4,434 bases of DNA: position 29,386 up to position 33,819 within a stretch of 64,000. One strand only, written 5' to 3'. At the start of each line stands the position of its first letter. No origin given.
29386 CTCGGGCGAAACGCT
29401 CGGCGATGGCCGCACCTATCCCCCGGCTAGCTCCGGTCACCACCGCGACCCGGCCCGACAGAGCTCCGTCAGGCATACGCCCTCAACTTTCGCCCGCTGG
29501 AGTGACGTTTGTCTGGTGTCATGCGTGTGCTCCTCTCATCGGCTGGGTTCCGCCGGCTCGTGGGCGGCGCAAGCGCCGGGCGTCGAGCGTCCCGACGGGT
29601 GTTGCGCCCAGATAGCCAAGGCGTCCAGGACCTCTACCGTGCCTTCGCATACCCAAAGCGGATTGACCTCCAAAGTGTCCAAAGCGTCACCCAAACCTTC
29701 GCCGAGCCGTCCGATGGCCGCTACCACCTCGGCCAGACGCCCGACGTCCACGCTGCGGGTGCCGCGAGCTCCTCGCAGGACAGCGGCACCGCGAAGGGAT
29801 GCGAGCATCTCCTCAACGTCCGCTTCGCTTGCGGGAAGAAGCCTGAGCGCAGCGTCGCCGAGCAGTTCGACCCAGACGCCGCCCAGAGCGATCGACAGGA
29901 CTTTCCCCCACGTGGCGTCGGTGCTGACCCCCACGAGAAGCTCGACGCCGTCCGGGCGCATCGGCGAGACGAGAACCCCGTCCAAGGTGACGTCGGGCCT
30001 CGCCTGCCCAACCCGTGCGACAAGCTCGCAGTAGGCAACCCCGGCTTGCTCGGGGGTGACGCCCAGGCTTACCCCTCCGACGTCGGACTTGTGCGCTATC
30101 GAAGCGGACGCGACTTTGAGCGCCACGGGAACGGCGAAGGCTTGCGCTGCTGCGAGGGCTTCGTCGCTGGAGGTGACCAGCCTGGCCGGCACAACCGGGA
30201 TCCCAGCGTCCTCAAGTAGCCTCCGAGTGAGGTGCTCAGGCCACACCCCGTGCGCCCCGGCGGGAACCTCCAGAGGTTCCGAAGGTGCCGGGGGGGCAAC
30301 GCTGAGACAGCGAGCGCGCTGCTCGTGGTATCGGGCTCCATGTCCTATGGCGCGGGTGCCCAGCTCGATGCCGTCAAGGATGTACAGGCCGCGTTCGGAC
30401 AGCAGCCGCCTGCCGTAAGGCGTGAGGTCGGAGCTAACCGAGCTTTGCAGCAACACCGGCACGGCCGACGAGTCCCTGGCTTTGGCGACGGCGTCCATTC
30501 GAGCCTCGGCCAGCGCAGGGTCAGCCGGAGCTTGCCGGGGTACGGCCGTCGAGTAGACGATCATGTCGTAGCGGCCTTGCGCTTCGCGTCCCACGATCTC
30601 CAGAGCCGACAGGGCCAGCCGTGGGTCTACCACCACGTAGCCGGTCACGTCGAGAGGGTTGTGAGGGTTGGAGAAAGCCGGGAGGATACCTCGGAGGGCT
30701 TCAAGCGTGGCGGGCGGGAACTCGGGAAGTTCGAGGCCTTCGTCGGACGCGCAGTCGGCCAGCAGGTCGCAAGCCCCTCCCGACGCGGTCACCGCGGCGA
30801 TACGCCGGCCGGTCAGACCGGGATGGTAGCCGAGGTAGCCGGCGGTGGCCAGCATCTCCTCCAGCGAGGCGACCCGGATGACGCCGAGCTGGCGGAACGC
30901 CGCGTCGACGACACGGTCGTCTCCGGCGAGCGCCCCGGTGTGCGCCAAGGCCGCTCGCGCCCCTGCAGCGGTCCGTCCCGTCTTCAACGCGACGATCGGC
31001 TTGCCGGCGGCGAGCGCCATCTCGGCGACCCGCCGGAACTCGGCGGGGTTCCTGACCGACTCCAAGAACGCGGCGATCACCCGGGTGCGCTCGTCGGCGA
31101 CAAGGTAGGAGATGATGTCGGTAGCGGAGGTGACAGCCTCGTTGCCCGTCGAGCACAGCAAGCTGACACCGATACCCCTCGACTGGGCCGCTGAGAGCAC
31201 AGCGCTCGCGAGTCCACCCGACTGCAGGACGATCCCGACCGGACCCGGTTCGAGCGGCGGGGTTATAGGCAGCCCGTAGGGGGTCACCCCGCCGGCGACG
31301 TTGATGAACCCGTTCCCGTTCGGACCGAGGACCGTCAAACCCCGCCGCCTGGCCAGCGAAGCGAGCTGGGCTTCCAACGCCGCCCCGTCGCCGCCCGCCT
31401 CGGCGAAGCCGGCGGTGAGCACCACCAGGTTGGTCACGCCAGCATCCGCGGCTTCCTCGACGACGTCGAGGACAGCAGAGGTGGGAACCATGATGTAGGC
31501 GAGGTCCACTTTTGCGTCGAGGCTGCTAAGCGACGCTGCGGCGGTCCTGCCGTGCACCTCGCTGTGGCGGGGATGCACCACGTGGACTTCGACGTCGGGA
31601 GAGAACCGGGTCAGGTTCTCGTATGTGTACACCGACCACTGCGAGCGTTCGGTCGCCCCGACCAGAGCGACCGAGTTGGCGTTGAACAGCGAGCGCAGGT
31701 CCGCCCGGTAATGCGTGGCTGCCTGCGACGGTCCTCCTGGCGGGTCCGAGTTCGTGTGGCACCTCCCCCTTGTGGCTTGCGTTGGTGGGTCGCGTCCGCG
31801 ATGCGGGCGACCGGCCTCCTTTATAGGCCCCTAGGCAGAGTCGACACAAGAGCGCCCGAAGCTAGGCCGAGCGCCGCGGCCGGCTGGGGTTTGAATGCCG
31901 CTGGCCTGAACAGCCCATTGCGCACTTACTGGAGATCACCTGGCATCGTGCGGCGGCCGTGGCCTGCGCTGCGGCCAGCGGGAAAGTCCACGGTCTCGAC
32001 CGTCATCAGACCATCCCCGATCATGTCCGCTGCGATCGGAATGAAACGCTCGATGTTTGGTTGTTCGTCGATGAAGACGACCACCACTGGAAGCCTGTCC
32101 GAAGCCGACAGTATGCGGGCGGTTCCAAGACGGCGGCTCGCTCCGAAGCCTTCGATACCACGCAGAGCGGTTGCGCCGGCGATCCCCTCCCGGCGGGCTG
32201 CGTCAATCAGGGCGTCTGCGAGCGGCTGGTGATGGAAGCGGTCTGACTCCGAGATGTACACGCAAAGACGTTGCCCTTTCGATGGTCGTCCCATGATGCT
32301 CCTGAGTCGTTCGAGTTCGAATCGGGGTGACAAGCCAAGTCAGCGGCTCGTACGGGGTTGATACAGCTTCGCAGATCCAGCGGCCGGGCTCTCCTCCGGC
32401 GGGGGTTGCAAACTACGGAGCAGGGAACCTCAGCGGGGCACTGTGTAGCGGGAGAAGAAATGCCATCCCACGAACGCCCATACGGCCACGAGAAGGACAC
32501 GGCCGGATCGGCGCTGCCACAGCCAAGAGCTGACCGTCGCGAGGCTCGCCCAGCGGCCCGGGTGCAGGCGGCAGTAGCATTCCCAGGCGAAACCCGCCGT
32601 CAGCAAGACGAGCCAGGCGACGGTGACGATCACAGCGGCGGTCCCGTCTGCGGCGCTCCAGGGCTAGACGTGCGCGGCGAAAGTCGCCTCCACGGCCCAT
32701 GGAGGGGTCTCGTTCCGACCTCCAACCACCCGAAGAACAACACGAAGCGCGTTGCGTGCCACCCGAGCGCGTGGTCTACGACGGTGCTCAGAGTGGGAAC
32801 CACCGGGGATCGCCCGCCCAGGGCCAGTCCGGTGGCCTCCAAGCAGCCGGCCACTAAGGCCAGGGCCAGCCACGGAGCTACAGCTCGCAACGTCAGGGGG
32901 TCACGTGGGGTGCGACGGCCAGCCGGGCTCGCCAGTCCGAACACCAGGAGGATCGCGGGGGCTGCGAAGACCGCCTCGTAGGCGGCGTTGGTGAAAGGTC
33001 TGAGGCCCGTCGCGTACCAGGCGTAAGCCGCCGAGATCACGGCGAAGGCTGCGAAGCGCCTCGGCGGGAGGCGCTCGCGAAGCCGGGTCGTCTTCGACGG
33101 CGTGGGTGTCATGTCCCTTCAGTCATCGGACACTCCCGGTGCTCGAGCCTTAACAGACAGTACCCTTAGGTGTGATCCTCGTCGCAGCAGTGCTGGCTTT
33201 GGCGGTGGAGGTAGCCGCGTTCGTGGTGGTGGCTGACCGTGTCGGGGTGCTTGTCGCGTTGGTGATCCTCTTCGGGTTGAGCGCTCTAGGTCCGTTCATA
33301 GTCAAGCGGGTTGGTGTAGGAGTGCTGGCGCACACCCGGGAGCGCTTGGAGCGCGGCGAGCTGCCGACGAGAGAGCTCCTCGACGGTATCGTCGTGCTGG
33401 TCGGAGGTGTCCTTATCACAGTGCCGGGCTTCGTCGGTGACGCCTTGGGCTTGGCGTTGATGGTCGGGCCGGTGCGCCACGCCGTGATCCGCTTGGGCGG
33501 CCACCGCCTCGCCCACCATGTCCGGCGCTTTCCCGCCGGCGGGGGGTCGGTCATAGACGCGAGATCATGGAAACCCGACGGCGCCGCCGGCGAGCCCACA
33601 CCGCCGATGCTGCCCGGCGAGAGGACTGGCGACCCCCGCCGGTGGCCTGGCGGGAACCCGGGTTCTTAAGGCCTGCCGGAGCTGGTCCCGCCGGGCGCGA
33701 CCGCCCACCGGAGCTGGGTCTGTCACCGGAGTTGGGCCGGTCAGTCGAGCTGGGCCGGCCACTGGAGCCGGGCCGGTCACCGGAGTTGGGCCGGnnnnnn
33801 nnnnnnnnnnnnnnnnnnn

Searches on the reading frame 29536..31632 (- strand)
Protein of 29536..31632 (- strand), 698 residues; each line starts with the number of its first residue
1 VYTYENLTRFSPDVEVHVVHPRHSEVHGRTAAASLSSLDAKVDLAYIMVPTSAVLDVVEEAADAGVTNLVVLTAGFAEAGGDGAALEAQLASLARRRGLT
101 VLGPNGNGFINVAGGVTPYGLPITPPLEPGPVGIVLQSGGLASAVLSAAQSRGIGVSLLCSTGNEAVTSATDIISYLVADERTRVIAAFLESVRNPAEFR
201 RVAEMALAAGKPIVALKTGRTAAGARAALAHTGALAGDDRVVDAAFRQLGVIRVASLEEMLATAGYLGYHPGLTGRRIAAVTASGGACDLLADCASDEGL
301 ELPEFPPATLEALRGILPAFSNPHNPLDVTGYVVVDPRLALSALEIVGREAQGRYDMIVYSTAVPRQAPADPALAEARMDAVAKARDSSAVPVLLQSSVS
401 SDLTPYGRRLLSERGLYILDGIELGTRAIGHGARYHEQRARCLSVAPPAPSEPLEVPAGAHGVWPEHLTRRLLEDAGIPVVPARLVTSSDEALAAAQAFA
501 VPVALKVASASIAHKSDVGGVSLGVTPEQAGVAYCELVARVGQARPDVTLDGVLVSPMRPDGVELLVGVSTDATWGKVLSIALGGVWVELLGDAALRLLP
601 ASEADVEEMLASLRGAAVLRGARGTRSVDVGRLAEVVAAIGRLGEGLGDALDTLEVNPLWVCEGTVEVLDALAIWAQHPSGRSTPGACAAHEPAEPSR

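Call 48: search_protein_families(library=pfam, proteins=[window:29536-31632:-], max_evalue=0.001)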
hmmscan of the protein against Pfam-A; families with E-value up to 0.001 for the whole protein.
window:29536-31632:- (698 aa): 5 families
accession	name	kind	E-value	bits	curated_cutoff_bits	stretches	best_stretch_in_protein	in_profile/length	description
PF13549.11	ATP-grasp_5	-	5.4e-54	183.3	27.6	1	464-671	10-217/221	ATP-grasp domain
PF13607.11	Succ_CoA_lig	-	8.4e-47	158.8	27.4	1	129-265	1-136/138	Succinyl-CoA ligase like flavodoxin domain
PF13380.12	CoA_binding_2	-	1.5e-14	54.8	22.8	1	13-107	27-111/116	CoA binding domain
PF19045.5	Ligase_CoA_2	-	2.6e-06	28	23.7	1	280-331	3-54/162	Ligase-CoA domain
PF02629.25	CoA_binding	-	3.8e-05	24.8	22.3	1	19-75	37-97/97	CoA binding domain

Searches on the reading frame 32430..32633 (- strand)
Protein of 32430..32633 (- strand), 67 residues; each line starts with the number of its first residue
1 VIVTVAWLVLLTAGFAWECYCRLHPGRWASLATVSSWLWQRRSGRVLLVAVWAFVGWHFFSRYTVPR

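Call 82: find_encoding_contigs(protein=window:32430-32633:-, flank=10000, max_places=10)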
Protein window:32430-32633:- (67 aa): 18 contigs read that carry it; 10 places shown.
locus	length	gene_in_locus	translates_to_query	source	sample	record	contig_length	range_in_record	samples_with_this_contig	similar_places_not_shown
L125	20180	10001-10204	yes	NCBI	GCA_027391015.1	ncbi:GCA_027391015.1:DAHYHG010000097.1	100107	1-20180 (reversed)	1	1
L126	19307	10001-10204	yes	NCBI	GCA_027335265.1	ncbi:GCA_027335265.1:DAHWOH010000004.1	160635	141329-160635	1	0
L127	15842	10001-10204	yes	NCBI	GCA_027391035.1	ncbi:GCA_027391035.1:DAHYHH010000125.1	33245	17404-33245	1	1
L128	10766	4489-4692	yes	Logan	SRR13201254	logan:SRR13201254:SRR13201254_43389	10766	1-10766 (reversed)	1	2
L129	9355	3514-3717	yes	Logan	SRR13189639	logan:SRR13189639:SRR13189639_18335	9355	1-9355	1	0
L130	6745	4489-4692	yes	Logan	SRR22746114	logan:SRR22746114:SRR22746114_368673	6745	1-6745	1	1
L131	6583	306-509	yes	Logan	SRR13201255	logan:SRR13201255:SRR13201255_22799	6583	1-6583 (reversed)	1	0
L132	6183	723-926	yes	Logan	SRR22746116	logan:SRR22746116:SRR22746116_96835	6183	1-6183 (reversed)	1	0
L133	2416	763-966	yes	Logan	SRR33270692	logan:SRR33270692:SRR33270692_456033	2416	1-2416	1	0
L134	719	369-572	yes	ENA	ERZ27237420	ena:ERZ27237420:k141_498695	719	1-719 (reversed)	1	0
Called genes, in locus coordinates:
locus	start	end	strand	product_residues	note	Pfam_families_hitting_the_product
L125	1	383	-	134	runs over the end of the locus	PF00410:Ribosomal_S8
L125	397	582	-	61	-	PF00253:Ribosomal_S14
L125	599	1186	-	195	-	PF00281:Ribosomal_L5, PF00673:Ribosomal_L5_C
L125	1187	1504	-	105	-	PF00467:KOW (weak), PF17136:ribosomal_L24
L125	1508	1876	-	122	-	PF00238:Ribosomal_L14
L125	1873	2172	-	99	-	PF00366:Ribosomal_S17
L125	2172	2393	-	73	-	PF00831:Ribosomal_L29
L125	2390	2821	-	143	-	PF00252:Ribosomal_L16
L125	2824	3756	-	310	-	PF07650:KH_2, PF00189:Ribosomal_S3_C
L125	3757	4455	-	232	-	PF00237:Ribosomal_L22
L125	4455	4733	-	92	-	PF00203:Ribosomal_S19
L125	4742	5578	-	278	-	PF00181:Ribosomal_L2_N, PF03947:Ribosomal_L2_C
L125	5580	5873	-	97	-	PF00276:Ribosomal_L23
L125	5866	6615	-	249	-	PF00573:Ribosomal_L4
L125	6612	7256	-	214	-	PF00297:Ribosomal_L3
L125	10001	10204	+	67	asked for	PF19684:DUF6186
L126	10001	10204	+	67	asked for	PF19684:DUF6186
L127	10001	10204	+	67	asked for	PF19684:DUF6186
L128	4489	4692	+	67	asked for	PF19684:DUF6186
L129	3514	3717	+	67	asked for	PF19684:DUF6186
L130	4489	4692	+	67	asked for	PF19684:DUF6186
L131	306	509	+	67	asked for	PF19684:DUF6186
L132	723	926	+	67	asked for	PF19684:DUF6186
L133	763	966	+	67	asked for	PF19684:DUF6186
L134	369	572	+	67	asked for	PF19684:DUF6186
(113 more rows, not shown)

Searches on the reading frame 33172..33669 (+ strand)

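Call 48: search_protein_families(library=pfam, proteins=[window:33172-33669:+], max_evalue=0.001)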
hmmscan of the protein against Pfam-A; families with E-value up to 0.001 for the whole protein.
window:33172-33669:+ (165 aa): 1 family
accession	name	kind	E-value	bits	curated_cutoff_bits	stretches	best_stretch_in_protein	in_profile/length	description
PF04186.18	FxsA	-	2.2e-23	82.9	25.2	1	6-108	3-105/109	FxsA cytoplasmic membrane protein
